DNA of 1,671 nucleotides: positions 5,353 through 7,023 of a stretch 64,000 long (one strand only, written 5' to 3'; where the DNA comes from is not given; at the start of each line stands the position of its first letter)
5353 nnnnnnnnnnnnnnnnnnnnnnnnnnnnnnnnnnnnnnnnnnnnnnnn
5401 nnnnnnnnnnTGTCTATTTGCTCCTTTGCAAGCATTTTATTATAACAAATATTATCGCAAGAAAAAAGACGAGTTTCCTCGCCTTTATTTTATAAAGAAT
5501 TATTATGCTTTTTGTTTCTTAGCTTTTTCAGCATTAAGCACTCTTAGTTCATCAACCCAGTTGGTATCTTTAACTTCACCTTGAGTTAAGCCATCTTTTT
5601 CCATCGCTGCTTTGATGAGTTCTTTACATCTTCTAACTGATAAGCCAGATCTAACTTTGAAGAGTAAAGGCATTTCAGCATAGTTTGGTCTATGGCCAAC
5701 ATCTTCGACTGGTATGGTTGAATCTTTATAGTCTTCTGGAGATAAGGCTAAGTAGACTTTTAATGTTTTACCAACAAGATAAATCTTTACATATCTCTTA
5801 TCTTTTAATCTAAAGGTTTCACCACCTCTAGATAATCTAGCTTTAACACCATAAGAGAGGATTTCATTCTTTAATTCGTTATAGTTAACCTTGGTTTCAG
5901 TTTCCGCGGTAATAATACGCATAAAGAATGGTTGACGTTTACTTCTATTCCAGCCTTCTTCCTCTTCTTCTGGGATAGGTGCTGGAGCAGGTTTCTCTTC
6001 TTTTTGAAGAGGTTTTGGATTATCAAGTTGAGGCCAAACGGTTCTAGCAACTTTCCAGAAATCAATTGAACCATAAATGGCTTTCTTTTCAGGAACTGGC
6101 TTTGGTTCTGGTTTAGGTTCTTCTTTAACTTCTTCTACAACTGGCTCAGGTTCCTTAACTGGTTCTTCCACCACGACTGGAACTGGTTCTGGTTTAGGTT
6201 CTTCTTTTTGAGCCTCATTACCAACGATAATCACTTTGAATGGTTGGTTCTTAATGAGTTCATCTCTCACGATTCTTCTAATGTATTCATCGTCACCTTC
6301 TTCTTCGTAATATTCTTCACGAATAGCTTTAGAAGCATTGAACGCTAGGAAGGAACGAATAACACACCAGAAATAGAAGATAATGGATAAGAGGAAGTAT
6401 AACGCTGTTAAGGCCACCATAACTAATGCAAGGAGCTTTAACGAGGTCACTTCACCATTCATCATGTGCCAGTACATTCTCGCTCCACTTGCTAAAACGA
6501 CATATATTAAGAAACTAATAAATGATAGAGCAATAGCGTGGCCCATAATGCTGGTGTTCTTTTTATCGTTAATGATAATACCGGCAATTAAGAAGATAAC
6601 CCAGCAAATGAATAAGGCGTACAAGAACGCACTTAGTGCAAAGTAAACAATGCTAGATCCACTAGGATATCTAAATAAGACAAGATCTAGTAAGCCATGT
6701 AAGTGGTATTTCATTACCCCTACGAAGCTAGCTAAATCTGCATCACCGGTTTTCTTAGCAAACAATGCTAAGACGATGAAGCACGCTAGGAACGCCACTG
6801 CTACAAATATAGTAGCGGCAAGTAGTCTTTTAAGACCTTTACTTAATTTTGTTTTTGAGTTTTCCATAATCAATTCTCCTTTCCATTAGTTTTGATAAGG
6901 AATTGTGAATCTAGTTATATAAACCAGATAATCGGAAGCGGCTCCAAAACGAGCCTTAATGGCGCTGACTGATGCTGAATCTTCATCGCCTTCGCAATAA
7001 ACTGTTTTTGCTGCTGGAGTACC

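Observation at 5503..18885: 3999-aa collagen-like/BspA-LRR surface protein co-transcribed with a dedicated membrane protein.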

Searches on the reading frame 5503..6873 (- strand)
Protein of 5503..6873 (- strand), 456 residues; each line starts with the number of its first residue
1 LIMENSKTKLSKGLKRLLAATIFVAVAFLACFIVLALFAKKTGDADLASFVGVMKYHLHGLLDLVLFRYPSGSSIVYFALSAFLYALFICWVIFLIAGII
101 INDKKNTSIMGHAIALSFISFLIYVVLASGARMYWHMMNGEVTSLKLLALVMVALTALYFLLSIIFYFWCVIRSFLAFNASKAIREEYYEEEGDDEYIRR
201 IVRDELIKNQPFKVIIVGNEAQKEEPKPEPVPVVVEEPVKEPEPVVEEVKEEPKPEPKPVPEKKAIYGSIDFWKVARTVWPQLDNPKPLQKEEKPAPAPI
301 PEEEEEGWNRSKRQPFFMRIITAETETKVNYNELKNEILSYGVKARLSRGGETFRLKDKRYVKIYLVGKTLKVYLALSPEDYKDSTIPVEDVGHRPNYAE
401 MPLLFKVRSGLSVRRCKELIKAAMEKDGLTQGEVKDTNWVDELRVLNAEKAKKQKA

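Call 5: search_protein_families(library=pfam, proteins=[window:5503-6873:-], max_evalue=0.01)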
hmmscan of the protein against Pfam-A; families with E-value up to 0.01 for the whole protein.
window:5503-6873:- (456 aa): 0 families

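Call 9: find_homologous_proteins(query=window:5503-6873:-)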
Query window:5503-6873:- (456 aa): 752 proteins with E <= 0.001 among 8000 candidates; the best 120 are listed.
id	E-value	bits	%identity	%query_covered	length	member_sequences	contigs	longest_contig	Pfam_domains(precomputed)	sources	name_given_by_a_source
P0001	1.2e-288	975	97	100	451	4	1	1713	-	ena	-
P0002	1.2e-267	906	89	100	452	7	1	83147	-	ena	-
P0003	9.0e-262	886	88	100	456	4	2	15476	-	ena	-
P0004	9.0e-245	830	81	100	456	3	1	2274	-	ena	-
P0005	1.4e-194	665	68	99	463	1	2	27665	-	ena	-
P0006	1.9e-193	661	67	100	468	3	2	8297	-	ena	-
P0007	8.5e-191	652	65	100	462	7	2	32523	-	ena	-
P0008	1.1e-190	652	66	100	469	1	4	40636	-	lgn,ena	-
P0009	5.9e-189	646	61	99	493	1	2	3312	-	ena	-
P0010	3.4e-182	624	62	100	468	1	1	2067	-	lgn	-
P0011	6.6e-181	620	63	100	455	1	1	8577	-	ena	-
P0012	6.1e-180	617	62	100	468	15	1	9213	-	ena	-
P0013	1.2e-178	613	62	99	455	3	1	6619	-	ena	-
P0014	9.7e-172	590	62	99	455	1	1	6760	-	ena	-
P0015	3.2e-171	588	59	98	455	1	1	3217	-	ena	-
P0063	4.1e-165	568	57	99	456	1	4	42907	-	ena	-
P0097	1.1e-145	504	52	98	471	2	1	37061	-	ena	-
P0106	4.9e-133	462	71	34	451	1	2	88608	-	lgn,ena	-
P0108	7.7e-128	445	43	98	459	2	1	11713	-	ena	-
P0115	7.7e-118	412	37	54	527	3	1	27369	-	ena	-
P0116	2.3e-116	407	48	99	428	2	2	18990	-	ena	-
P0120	2.1e-112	394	80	34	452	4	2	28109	-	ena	-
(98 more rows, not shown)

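Call 10: search_protein_families(library=ncbifam, proteins=[window:5503-6873:-], max_evalue=0.01)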
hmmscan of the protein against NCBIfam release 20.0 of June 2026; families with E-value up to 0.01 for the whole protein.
window:5503-6873:- (456 aa): 0 families

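Call 12: find_related_loci(query=A1, collection=genome_contigs, flank=10000)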
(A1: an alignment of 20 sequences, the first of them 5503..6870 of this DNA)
Query A1 (455 aa) in genome_contigs; peptide patterns used: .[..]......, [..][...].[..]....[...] (x = any residue, [..] = any of these).
180 stretches matched a pattern; 32 encode a relative of the query (tblastn E <= 1e-3); 32 distinct loci.
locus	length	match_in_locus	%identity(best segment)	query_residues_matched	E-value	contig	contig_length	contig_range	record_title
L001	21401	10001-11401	62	2-455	8e-179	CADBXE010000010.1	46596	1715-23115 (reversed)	MAG: uncultured Erysipelotrichaceae bacterium isolate RUG14382 genome assembly, contig: RUG14382_asm_10, whole genome sh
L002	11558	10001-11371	59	1-453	3e-157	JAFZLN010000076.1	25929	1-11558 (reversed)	MAG: Bacilli bacterium isolate RGIG7876 Water_buffalos_Reticulum-4__c525961, whole genome shotgun sequence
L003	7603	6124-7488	60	1-453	3e-156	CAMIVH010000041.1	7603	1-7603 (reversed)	MAG: uncultured Bacillales bacterium isolate SRR12081303_bin.29_metaWRAP_v1.3_MAG genome assembly, contig: ERZ12289767.1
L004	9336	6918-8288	37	2-443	5e-84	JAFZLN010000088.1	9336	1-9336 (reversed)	MAG: Bacilli bacterium isolate RGIG7876 Water_buffalos_Reticulum-4__c582545, whole genome shotgun sequence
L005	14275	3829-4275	59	292-442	2e-52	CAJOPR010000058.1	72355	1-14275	uncultured Bacilli bacterium isolate Rumen_Coassembly_mag_592 genome assembly, contig: k87_14273614, whole genome shotgu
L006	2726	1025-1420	62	312-443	1e-51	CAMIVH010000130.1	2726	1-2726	MAG: uncultured Bacillales bacterium isolate SRR12081303_bin.29_metaWRAP_v1.3_MAG genome assembly, contig: ERZ12289767.6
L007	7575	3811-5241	62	2-443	2e-50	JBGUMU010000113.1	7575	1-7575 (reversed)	MAG: Bacilli bacterium isolate ruminal_MAG_226 ruminal_MAG_226_contig_0113, whole genome shotgun sequence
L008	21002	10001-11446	61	2-443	3e-50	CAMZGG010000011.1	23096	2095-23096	MAG TPA_asm: uncultured Bacillales bacterium isolate SRR10912533_bin.71_metaWRAP_v1.3_MAG genome assembly, contig: ERZ14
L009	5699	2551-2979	59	312-454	1e-47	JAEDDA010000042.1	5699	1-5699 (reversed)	MAG: Bacilli bacterium isolate MAG020 NODE_16098_length_5699_cov_14.514174, whole genome shotgun sequence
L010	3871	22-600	46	228-444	7e-44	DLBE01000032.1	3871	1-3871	MAG TPA_asm: Bacillales bacterium UBA7029 UBA7029_contig_770898, whole genome shotgun sequence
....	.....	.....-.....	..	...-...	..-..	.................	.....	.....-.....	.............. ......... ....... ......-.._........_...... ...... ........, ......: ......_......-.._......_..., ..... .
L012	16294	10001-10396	52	311-442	1e-37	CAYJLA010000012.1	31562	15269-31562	MAG TPA_asm: uncultured Staphylococcaceae bacterium isolate ERP123703_co3_5 genome assembly, contig: NODE_1512_length_31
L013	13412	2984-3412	48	305-446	2e-36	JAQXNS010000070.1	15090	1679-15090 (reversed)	MAG: bacterium isolate SUG1359 k141_8035178, whole genome shotgun sequence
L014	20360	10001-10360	54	314-433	2e-34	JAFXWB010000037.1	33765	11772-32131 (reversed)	MAG: Bacilli bacterium isolate RGIG6798 Sheep_Rumen-3__c818839, whole genome shotgun sequence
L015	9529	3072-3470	48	306-438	2e-33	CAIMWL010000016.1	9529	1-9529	MAG: uncultured Bacillales bacterium isolate LaPlata-a_bin-2501 genome assembly, contig: bin-2501:016/126, whole genome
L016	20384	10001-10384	49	306-433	6e-33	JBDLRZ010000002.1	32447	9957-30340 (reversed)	MAG: Bacillota bacterium isolate icacos_2019_sw_WHONDRS-S19S_0094_B_bin.72 scaffold_1429688, whole genome shotgun sequen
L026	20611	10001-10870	31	2-256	2e-29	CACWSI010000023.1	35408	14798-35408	MAG: uncultured Erysipelotrichaceae bacterium isolate RUG10878 genome assembly, contig: RUG10878_asm_23, whole genome sh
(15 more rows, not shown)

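Call 15: search_protein_families(library=pfam, proteins=[L016:7403-10420:+, L016:10430-11005:+, L016:11025-12035:+, L016:12028-13323:+, L016:13364-14311:+, L012:8363-10420:+, L013:1346-3454:+, L013:3473-5965:+, L026:9908-11449:+, L026:11469-12575:+], max_evalue=0.001)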
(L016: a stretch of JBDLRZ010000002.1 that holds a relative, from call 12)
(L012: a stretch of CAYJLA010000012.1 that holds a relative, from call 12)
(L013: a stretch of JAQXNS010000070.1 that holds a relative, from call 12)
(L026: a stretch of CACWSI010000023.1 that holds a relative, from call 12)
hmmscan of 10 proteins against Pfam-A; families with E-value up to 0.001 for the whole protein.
L016:7403-10420:+ (1005 aa): 0 families

L016:10430-11005:+ (191 aa): 1 family
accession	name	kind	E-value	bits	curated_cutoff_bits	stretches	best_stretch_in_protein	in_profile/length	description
PF00265.24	TK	-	2.9e-52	177.5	20.6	1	8-187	1-176/176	Thymidine kinase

L016:11025-12035:+ (336 aa): 2 families
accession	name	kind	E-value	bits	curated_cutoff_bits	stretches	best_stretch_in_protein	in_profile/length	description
PF01595.25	CNNM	-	4.1e-33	115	28.4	1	9-186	1-181/181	Cyclin M transmembrane N-terminal domain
PF00571.33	CBS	-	5.9e-09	36.6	24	1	272-321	7-56/57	CBS domain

L016:12028-13323:+ (431 aa): 3 families
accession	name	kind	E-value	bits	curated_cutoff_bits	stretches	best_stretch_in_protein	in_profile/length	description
PF01595.25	CNNM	-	1.3e-42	146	28.4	1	11-193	3-180/181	Cyclin M transmembrane N-terminal domain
PF03471.22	CorC_HlyC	-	1.6e-16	60.5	27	1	344-421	2-80/81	Transporter associated domain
PF00571.33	CBS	-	3.2e-09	37.4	24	1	280-328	8-56/57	CBS domain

L016:13364-14311:+ (315 aa): 4 families
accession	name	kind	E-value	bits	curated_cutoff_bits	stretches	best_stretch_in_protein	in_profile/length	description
PF00106.31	adh_short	-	3e-22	79.5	26.6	1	17-229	1-193/195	short chain dehydrogenase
PF13561.12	adh_short_C2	-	5.8e-10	39.6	27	1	23-158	1-134/236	Enoyl-(Acyl carrier protein) reductase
PF01370.27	Epimerase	-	1.1e-05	25.4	20.9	1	19-191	1-154/240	NAD dependent epimerase/dehydratase family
PF08659.16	KR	-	0.00012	22.5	22.6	1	18-106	2-92/180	KR domain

L012:8363-10420:+ (685 aa): 0 families

L013:1346-3454:+ (702 aa): 0 families

L013:3473-5965:+ (830 aa): 0 families

L026:9908-11449:+ (513 aa): 0 families

L026:11469-12575:+ (368 aa): 2 families
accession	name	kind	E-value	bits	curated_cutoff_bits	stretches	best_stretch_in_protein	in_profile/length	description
PF01595.25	CNNM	-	9.6e-39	133.4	28.4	1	41-219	2-180/181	Cyclin M transmembrane N-terminal domain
PF00571.33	CBS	-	3.5e-12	46.9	24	1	307-355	8-56/57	CBS domain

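Call 27: find_encoding_contigs(protein=P0002, flank=10000, max_places=2)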
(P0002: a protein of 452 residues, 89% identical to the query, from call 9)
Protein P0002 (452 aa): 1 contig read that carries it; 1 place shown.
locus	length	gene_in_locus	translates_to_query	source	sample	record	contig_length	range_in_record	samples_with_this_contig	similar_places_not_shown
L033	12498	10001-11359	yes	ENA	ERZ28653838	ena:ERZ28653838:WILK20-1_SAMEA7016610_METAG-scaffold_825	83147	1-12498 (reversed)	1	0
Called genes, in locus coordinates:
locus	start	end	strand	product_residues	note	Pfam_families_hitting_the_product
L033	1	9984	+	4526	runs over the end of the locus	PF09479:Flg_new, PF13306:LRR_5, PF13855:LRR_8 (faint), PF23952:LRR_EndoS (faint), PF12799:LRR_4 (faint), PF13306:LRR_5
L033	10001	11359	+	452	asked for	-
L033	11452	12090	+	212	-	PF01791:DeoC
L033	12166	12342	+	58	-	PF01165:Ribosomal_S21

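Call 28: find_encoding_contigs(protein=P0097, flank=10000, max_places=2)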
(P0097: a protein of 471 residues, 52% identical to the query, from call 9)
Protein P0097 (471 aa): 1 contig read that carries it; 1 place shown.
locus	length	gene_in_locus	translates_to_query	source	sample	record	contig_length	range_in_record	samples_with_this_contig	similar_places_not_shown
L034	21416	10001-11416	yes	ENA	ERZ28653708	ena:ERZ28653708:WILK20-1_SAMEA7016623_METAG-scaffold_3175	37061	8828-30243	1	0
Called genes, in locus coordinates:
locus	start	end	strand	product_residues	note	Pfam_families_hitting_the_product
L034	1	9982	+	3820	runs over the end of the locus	PF19079:CFSR (faint), PF09479:Flg_new, PF13306:LRR_5, PF13855:LRR_8 (faint), PF23952:LRR_EndoS (faint), PF13306:LRR_5, PF12799:LRR_4 (faint), PF13306:LRR_5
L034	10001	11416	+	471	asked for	-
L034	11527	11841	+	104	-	PF00335:Tetraspanin (weak)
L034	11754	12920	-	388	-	PF11187:Mbeg1-like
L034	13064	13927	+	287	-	PF14397:ATPgrasp_ST (faint), PF02655:ATP-grasp_3, PF08443:RimK, PF07478:Dala_Dala_lig_C (faint), PF02955:GSH-S_ATP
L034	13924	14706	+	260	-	PF08443:RimK, PF02655:ATP-grasp_3, PF02955:GSH-S_ATP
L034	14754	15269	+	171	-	-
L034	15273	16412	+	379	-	PF00924:MS_channel_2nd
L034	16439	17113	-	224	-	PF03006:HlyIII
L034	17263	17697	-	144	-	PF01590:GAF, PF13185:GAF_2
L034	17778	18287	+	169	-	PF13238:AAA_18 (faint)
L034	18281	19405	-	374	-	PF20966:MASE6 (weak), PF00990:GGDEF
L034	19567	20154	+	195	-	PF09515:Thia_YuaJ (weak), PF12822:ECF_trnsprt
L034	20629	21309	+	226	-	PF16193:AAA_assoc_2, PF12002:MgsA_C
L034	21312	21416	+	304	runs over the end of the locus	-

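Call 29: find_encoding_contigs(protein=P0106, flank=10000, max_places=2)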
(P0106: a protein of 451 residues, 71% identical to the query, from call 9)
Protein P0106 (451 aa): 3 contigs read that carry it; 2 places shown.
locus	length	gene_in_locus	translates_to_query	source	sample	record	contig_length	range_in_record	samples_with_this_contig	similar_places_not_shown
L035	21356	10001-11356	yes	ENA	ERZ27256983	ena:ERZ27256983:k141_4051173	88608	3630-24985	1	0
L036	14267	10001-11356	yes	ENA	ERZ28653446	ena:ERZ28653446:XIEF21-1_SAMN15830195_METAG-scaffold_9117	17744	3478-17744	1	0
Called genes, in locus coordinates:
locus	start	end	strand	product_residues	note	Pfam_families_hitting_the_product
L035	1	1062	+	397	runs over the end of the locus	PF22025:ThiI_fer, PF02926:THUMP, PF02568:ThiI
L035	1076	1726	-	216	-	-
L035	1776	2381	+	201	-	PF01066:CDP-OH_P_transf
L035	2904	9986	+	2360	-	-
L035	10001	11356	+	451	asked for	-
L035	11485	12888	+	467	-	PF06580:His_kinase, PF02518:HATPase_c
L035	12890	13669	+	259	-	PF00072:Response_reg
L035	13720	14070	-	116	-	PF00453:Ribosomal_L20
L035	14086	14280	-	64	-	PF01632:Ribosomal_L35p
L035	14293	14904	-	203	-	PF05198:IF3_N, PF00707:IF3_C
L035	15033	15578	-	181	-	-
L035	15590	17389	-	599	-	PF07973:tRNA_SAD, PF00587:tRNA-synt_2b, PF03129:HGTP_anticodon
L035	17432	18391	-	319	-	PF00365:PFK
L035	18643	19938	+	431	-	PF25888:WHD_DnaB, PF07261:DnaB_2 (weak)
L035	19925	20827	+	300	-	PF01695:IstB_IS21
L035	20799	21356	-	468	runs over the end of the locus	PF01149:Fapy_DNA_glyco, PF06831:H2TH, PF06827:zf-FPG_IleRS (faint), PF01121:CoaE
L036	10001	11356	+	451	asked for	-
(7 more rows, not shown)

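Call 30: find_encoding_contigs(protein=P0115, flank=10000, max_places=1)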
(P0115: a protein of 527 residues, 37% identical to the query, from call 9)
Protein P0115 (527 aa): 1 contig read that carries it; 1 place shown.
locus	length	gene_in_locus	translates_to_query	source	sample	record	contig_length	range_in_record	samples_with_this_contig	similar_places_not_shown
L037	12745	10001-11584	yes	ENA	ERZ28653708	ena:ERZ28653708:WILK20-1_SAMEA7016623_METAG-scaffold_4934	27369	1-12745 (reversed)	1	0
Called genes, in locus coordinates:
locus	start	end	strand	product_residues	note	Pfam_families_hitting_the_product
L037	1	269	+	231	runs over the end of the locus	-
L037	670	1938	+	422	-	PF06738:ThrE, PF12821:ThrE_2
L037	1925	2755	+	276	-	PF06094:GGACT, PF21986:AH_C, PF03358:FMN_red (weak), PF12682:Flavodoxin_4 (weak)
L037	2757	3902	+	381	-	PF12725:DUF3810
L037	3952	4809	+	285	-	PF12541:DUF3737, PF13229:Beta_helix (faint)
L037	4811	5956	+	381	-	PF00155:Aminotran_1_2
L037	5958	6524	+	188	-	PF01613:Flavin_Reduct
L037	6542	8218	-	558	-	PF02463:SMC_N, PF13175:AAA_15, PF13476:AAA_23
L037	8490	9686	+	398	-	-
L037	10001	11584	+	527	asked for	-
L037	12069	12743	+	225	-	?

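Call 31: find_encoding_contigs(protein=P0120, flank=10000, max_places=1)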
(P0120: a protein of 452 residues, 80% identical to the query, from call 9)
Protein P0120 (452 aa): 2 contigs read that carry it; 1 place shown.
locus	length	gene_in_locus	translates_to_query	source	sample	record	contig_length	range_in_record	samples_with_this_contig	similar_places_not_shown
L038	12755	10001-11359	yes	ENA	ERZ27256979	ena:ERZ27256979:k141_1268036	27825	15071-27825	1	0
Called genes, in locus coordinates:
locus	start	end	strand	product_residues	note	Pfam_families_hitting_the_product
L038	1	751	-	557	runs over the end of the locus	PF02463:SMC_N, PF13175:AAA_15 (weak), PF13476:AAA_23 (weak)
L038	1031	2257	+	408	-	-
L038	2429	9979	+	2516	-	PF09479:Flg_new, PF13306:LRR_5, PF13855:LRR_8 (faint), PF13306:LRR_5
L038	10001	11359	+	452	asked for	-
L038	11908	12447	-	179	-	PF00210:Ferritin (weak), PF02915:Rubrerythrin, PF21349:RUBY_RBDX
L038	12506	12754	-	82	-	?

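Call 32: find_encoding_contigs(protein=P0116, flank=10000, max_places=1)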
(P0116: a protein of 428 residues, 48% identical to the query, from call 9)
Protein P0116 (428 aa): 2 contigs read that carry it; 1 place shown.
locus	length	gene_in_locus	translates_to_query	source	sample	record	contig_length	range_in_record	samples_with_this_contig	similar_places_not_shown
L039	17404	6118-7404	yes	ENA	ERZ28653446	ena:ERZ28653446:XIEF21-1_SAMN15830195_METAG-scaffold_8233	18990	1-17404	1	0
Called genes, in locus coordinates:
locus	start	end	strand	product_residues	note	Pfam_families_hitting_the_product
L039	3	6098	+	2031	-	?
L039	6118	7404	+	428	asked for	-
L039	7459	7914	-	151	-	PF00484:Pro_CA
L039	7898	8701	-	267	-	PF13676:TIR_2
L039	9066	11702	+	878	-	PF01823:MACPF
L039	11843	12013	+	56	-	-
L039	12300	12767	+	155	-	-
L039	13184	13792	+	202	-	-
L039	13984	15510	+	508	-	-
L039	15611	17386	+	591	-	PF10592:AIPR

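Call 33: find_encoding_contigs(protein=P0108, flank=10000, max_places=1)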
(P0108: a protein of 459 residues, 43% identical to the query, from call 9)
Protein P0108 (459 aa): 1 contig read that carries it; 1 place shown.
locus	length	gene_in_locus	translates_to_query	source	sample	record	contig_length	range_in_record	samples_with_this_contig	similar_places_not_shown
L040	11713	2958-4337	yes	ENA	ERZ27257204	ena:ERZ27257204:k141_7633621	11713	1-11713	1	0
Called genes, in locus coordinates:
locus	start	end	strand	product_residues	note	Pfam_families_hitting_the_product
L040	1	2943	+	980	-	?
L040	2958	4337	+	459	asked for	-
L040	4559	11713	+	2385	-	?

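Call 35: predict_structure(alignment_id=A1)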
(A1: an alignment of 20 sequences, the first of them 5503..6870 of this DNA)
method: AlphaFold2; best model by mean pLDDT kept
length: 455 residues; sequences in the alignment: 20
mean_pLDDT: 68.0   pTM: 0.40
mean pLDDT of the five models: 68.0, 66.5, 66.0, 64.9, 61.1
residues with pLDDT >= 90: 34; 70-90: 216; 50-70: 99; < 50: 106
segments of 3 or more residues with pLDDT < 50: 1-6, 211-270, 285-309, 392-398, 434-439
pLDDT, mean of each block of 10 residues (from residue 1): 47 88 94 87 81 86 74 70 81 78 69 87 87 83 90 92 87 72 57 63 61 37 33 32 36 39 40 62 52 38 36 76 84 88 79 77 84 76 59 48 73 85 80 50 65 65
secondary structure, 60 per line:
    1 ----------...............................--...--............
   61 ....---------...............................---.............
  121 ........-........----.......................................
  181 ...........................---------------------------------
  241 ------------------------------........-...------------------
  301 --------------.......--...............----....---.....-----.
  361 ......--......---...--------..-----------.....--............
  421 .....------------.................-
elements in order: H11-41 H49-64 H74-104 H108-128 H130-137 H142-207 H271-278 H315-321 H324-338 E343-346 E350-354 E360-366 E369-374 E402-406 H409-425 H438-454
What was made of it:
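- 5503..6867 (-): Partner gene, 454 aa. Residues 1-180 form a 4-TM domain, 181-305 an acidic Pro/Glu linker (pI 4.5), and 306-454 the conserved cytoplasmic domain (CTD, pI 9.7). AF2 helices are in call 35.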

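Call 67: search_protein_families(library=phrogs, proteins=[window:5503-6867:-], max_evalue=0.01)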
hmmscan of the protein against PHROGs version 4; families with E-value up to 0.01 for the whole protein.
window:5503-6867:- (454 aa): 0 families
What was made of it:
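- Tried and rejected: Pfam, NCBIfam and PHROG scans of the partner gave nothing (calls 5, 10, 67).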
